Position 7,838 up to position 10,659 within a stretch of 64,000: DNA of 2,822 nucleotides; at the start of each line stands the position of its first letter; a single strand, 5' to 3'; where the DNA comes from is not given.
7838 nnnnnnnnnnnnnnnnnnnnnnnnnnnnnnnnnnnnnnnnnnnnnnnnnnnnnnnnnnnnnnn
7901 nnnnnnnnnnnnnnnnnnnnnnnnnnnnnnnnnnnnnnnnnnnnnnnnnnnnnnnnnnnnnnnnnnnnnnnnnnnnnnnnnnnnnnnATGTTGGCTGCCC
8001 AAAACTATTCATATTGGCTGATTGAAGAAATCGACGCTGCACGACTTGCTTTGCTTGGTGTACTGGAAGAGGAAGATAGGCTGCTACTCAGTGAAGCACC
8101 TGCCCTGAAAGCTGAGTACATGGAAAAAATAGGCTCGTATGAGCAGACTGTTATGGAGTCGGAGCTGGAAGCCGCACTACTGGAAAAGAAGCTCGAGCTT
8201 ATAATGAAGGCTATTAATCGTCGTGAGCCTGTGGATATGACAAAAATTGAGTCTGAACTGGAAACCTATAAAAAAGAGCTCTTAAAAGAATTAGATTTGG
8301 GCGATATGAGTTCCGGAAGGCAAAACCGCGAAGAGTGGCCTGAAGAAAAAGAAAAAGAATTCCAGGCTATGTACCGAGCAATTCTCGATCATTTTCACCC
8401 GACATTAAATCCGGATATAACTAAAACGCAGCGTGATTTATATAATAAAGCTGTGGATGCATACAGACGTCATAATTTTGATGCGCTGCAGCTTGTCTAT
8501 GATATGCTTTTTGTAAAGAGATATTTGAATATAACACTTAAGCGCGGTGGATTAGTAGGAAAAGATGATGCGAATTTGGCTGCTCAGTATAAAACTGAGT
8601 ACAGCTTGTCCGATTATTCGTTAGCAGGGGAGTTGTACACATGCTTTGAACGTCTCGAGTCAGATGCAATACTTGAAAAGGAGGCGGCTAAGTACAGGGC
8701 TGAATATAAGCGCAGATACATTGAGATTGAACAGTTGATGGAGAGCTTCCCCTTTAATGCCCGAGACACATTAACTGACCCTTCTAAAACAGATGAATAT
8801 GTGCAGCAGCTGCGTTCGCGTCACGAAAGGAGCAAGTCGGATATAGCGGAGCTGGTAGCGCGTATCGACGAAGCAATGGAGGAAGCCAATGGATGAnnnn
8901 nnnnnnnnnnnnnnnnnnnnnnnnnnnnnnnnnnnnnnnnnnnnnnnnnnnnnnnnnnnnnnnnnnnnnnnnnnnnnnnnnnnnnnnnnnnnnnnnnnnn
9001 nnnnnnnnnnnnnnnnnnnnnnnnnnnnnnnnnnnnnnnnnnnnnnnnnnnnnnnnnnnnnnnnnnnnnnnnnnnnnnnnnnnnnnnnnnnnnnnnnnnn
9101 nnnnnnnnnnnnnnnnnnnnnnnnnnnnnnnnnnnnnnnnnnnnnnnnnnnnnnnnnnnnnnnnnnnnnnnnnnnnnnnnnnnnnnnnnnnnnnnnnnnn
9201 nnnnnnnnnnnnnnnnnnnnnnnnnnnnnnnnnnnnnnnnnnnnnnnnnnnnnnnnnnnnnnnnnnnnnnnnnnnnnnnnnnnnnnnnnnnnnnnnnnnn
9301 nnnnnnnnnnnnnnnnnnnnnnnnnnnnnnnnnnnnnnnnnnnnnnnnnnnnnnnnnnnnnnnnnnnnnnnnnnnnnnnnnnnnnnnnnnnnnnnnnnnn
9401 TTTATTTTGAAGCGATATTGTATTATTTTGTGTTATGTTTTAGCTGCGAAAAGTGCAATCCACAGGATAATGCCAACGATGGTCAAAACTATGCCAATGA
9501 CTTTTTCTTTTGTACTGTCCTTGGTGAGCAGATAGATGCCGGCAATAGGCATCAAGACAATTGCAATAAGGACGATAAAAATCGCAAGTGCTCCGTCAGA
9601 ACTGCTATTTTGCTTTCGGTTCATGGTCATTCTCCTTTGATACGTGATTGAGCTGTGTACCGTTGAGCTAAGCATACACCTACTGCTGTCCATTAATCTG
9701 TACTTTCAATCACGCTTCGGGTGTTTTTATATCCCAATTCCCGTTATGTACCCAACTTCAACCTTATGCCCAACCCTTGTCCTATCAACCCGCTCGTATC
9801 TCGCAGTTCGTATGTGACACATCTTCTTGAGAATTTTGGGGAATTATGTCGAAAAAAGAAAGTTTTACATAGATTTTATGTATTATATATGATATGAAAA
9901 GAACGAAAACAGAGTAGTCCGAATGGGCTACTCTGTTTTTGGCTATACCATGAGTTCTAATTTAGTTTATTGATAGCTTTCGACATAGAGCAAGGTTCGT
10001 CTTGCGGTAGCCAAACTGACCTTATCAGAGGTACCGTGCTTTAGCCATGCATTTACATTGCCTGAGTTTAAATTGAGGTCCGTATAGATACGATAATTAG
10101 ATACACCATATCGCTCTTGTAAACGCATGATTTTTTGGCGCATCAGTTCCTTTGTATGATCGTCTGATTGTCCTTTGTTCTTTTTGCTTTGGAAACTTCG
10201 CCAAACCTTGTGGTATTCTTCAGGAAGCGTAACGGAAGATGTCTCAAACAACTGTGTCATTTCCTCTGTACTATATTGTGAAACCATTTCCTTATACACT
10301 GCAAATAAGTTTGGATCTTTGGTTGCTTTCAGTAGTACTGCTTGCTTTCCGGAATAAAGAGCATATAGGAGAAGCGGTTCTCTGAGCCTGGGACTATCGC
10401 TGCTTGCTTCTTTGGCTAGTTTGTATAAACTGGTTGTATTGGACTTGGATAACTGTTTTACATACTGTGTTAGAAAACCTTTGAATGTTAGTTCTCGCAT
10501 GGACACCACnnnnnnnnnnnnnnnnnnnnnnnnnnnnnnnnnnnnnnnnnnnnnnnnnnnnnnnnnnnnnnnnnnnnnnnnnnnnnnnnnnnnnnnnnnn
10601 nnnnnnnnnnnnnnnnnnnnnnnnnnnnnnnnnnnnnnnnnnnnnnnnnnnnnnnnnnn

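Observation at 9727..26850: Six same-orientation copies of a ~134-bp module split 17 kb of defence/TA/CRISPR genes into five cassettes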

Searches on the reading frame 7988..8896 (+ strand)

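Call 16: search_protein_families(library=pfam, proteins=[window:7988-8896:+], max_evalue=0.01)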
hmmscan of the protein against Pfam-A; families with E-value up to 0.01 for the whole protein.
window:7988-8896:+ (302 aa): 1 family
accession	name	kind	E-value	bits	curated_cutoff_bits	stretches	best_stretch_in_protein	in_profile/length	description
PF03938.19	OmpH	-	0.0071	17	32.4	0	86-157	30-98/141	Outer membrane protein (OmpH-like)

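Call 80: search_protein_families(library=padloc, proteins=[window:7988-8896:+], max_evalue=0.001)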
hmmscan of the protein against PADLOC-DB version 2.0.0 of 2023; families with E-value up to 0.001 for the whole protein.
window:7988-8896:+ (302 aa): 0 families

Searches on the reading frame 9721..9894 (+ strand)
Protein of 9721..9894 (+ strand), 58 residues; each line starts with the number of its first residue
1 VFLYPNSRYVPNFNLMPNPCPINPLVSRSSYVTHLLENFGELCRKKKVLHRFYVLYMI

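Call 46: find_homologous_proteins(query=A6, max_evalue=0.001)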
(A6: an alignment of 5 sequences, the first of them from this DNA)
Query A6 (5 sequences) (58 aa, profile of the alignment): 1 proteins with E <= 0.001 among 6 candidates.
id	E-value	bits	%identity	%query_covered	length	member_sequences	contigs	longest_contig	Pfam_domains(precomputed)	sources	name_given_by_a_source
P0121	7.1e-12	63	64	67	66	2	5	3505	-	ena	-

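Call 47: find_encoding_contigs(protein=P0121, flank=10000, max_places=6)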
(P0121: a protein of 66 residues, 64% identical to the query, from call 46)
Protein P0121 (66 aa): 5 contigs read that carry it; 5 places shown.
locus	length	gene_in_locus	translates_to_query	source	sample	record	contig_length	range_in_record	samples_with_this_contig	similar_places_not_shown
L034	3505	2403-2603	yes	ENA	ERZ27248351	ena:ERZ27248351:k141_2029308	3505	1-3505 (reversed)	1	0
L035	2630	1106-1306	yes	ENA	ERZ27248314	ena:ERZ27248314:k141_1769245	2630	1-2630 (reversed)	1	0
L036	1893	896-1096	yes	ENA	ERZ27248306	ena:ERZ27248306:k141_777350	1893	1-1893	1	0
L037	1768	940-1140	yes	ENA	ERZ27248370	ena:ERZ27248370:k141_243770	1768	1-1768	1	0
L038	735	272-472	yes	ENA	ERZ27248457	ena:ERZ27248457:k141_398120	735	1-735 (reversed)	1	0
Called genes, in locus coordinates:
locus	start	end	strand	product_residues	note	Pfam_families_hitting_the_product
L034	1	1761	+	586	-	?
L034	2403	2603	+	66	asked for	-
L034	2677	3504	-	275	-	?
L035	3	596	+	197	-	?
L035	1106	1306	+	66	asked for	-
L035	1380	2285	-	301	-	PF00239:Resolvase, PF18822:CdvA (faint), PF14287:DUF4368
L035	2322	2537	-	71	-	-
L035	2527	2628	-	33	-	?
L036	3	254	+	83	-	?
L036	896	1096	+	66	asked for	-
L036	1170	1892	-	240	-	?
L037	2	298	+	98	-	PF16595:Cas9_PI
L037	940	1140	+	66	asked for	-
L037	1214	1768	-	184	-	?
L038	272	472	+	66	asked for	-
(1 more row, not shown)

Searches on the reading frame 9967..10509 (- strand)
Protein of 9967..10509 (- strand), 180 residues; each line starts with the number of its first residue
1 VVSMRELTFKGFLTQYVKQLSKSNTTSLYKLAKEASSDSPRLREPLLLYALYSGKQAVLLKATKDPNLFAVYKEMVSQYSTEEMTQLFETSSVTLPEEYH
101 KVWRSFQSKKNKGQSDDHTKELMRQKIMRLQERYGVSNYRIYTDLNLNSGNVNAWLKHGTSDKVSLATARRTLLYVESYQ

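Call 16: search_protein_families(library=pfam, proteins=[window:9967-10509:-], max_evalue=0.01)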
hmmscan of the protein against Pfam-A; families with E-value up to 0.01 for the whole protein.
window:9967-10509:- (180 aa): 0 families

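Call 80: search_protein_families(library=padloc, proteins=[window:9967-10509:-], max_evalue=0.001)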
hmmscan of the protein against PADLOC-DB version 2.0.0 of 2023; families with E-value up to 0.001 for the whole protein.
window:9967-10509:- (180 aa): 0 families

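Call 81: search_protein_families(library=ncbifam, proteins=[window:9967-10509:-], max_evalue=0.001)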
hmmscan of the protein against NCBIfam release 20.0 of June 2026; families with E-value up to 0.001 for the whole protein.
window:9967-10509:- (180 aa): 0 families
